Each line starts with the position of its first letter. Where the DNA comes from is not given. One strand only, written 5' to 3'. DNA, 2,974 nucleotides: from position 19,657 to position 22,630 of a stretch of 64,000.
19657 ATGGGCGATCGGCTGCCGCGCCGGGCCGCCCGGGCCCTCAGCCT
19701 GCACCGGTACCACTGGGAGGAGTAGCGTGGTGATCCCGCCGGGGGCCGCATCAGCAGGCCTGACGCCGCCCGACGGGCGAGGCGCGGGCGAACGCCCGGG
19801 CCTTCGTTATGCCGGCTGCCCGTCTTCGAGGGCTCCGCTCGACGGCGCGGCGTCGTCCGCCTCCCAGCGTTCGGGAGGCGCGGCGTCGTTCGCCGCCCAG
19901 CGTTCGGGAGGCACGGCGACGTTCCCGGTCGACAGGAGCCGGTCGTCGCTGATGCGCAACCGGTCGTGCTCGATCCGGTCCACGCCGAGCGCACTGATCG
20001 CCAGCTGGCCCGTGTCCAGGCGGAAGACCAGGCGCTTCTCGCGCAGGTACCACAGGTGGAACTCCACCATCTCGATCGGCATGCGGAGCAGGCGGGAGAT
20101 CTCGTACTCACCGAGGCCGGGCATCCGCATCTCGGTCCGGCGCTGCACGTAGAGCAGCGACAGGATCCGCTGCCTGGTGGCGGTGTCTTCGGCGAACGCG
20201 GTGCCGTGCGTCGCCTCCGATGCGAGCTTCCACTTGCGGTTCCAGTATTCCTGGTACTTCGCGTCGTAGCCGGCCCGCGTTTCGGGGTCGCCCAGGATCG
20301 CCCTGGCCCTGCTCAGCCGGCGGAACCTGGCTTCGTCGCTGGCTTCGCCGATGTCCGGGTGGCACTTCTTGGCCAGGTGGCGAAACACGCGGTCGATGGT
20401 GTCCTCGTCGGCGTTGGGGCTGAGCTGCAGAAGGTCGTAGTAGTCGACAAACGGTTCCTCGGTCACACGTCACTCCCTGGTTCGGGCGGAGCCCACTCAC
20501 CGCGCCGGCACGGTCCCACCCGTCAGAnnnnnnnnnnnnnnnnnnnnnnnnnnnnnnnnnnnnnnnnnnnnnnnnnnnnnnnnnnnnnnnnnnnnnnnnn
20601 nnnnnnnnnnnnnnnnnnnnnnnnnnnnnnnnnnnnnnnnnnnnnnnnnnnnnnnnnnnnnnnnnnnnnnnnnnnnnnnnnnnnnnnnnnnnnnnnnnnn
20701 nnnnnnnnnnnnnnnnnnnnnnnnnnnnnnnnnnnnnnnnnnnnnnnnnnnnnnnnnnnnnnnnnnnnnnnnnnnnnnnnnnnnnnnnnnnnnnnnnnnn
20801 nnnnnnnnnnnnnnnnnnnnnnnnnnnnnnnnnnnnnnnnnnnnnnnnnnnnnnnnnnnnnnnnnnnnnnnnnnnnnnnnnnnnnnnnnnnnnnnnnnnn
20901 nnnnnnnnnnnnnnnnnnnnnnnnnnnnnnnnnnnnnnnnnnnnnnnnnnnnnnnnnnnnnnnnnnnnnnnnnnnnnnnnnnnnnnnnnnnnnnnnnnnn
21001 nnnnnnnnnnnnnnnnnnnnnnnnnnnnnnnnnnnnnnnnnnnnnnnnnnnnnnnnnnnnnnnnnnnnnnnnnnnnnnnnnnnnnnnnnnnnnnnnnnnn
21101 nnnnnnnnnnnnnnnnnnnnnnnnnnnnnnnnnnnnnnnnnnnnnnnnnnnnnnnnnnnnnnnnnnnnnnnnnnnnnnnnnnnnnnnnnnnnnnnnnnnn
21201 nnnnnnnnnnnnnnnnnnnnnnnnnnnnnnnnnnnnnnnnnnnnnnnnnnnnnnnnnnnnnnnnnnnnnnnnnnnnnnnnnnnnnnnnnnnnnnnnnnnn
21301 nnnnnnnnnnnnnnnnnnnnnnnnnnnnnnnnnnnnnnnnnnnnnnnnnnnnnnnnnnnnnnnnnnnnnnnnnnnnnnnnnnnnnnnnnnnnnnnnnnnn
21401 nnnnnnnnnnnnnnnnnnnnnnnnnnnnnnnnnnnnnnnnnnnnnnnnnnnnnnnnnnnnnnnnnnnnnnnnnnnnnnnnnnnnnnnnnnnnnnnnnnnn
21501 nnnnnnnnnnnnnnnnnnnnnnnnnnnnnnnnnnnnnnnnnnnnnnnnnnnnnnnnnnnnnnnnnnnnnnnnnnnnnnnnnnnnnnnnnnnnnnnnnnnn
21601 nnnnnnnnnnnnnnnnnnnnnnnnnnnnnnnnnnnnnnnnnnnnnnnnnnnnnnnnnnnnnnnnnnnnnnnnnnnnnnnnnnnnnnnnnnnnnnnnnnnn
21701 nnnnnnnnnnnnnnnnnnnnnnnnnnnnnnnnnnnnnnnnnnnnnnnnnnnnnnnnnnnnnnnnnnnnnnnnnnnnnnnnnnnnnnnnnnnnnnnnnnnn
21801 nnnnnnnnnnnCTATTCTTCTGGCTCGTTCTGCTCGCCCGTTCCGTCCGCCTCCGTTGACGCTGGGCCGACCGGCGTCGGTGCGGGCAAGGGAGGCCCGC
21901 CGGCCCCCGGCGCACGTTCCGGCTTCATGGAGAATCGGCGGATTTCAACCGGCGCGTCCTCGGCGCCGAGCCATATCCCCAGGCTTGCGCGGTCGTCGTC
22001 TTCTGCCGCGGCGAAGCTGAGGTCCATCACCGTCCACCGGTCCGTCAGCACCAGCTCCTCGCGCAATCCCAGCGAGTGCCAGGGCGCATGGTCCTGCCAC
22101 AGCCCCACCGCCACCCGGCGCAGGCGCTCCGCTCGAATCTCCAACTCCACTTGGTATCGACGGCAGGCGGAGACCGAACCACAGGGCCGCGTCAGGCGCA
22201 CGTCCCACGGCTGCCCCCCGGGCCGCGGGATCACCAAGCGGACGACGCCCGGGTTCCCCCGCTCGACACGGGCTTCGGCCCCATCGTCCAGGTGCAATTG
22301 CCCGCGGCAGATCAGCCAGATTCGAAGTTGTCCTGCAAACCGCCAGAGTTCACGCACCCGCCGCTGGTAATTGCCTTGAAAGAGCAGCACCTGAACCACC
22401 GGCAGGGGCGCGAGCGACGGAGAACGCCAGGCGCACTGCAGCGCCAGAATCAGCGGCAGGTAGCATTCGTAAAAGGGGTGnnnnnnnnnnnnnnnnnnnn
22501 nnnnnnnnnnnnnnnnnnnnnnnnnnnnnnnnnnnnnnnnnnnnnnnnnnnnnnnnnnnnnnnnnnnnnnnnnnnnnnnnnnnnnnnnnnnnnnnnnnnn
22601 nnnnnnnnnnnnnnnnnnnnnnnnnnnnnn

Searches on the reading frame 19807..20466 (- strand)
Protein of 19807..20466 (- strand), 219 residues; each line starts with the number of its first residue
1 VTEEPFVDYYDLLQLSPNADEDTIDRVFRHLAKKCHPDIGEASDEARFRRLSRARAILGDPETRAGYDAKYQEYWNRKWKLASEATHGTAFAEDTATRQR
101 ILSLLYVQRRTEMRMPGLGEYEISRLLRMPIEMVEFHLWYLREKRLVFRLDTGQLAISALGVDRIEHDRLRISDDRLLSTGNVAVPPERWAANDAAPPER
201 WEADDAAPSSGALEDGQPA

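Call 9: search_protein_families(library=pfam, proteins=[window:19807-20466:-], max_evalue=0.001)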
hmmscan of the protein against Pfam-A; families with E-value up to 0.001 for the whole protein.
window:19807-20466:- (219 aa): 1 family
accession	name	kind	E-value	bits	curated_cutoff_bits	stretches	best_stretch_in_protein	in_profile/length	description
PF00226.36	DnaJ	-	3.8e-16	59.4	27.8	1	8-68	1-63/63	DnaJ domain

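Call 23: search_protein_families(library=ncbifam, proteins=[window:19807-20466:-], max_evalue=0.001)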
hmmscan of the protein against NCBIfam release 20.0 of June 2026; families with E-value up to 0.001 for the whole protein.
window:19807-20466:- (219 aa): 12 families
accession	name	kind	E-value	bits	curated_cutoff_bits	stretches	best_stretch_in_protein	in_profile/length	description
TIGR02349.1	DnaJ_bact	equivalog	1.5e-15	57.5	377.2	1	8-104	1-98/354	molecular chaperone DnaJ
NF037946.1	terminal_TopJ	equivalog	1.2e-14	53.8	300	1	8-68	6-67/810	terminal organelle assembly protein TopJ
TIGR03835.1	termin_org_DnaJ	equivalog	1.3e-13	50.3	512.25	1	8-71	3-66/871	terminal organelle assembly protein TopJ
NF007618.0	PRK10266.1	equivalog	9.4e-13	48.3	403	1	6-94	3-92/306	curved DNA-binding protein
NF010892.0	PRK14299.1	equivalog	1.7e-11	43.9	392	1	8-79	5-77/291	chaperone protein DnaJ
NF008035.0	PRK10767.1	subfamily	3.7e-11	42.7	338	1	8-71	5-70/374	molecular chaperone DnaJ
NF010885.0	PRK14292.1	equivalog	5.2e-11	42.1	585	1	7-68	2-64/371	chaperone protein DnaJ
NF010871.0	PRK14278.1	equivalog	5.1e-10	38.8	502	1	8-68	4-65/378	molecular chaperone DnaJ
NF010872.0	PRK14279.1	equivalog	8.1e-10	38.3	556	1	8-71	10-75/394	molecular chaperone DnaJ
NF010894.0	PRK14301.1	equivalog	3.7e-09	36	548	1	8-69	5-68/373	chaperone protein DnaJ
NF010874.0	PRK14281.1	equivalog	5.1e-06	25.9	619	1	8-69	4-67/397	chaperone protein DnaJ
NF050028.1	CldAdptActJ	equivalog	0.00024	21.5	150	1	7-67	2-69/93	cold adaptation protein ActJcold adaptation protein ActJ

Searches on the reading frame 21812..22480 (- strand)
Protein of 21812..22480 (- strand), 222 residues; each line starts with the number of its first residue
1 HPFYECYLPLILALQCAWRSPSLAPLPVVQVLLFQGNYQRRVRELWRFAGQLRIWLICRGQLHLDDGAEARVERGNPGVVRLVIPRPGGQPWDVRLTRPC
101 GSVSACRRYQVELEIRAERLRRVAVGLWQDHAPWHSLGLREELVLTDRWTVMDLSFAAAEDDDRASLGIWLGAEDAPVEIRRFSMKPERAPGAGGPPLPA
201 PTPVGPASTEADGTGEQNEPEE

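Call 63: search_protein_families(library=pfam, proteins=[window:21812-22480:-], max_evalue=0.1)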
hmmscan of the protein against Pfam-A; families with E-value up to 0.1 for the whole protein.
window:21812-22480:- (222 aa): 1 family
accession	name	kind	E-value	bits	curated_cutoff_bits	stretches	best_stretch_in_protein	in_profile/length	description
PF02018.23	CBM_4_9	-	0.022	15.6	25.9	1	87-172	43-132/136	Carbohydrate binding domain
